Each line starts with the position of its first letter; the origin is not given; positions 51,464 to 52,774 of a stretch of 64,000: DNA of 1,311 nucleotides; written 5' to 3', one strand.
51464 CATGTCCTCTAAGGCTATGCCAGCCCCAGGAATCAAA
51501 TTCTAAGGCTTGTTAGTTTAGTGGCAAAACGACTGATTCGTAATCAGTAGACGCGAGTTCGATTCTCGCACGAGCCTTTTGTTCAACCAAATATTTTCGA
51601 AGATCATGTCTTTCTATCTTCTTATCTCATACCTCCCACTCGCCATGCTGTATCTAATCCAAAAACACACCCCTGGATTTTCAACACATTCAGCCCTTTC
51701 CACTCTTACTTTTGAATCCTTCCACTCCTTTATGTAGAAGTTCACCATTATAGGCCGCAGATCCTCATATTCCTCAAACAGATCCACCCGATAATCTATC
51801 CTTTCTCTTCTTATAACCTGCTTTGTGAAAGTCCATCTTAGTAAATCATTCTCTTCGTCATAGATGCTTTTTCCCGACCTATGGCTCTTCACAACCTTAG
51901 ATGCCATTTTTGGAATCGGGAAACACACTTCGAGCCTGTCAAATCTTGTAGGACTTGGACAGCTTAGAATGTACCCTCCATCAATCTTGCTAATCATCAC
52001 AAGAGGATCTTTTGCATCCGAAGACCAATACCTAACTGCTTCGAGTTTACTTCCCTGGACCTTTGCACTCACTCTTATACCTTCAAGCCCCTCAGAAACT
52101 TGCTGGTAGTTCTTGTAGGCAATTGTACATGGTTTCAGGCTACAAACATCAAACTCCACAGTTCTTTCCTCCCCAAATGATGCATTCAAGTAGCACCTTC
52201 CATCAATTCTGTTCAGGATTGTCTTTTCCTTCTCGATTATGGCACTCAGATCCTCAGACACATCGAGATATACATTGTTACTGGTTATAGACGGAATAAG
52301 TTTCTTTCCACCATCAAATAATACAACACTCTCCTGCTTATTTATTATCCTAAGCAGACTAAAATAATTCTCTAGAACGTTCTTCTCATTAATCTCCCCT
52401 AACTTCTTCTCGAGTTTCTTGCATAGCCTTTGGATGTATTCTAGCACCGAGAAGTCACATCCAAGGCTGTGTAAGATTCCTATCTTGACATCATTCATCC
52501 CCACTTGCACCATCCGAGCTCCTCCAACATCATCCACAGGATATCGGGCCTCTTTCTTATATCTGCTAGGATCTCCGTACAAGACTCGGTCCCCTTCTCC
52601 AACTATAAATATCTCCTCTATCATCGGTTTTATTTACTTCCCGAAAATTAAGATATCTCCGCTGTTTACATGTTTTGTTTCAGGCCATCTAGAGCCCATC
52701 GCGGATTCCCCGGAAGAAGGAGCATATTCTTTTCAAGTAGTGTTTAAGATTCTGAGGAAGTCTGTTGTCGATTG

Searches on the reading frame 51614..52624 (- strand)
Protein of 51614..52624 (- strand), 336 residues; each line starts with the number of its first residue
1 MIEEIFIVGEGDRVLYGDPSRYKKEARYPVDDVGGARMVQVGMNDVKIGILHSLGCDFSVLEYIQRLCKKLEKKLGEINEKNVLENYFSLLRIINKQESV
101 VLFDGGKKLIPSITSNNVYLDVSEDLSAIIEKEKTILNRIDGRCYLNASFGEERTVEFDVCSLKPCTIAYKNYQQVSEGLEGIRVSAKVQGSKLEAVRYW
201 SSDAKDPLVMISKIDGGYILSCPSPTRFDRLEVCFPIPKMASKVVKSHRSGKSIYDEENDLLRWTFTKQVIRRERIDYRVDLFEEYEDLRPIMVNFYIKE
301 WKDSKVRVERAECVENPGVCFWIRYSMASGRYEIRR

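Call 85: search_protein_families(library=pfam, proteins=[window:51614-52624:-], max_evalue=0.001)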
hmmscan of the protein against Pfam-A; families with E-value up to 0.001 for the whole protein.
window:51614-52624:- (336 aa): 1 family
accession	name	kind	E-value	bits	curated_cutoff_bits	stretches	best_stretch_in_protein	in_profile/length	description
PF00928.26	Adap_comp_sub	-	1.1e-23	84.3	31.6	1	111-335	8-258/259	Adaptor complexes medium subunit family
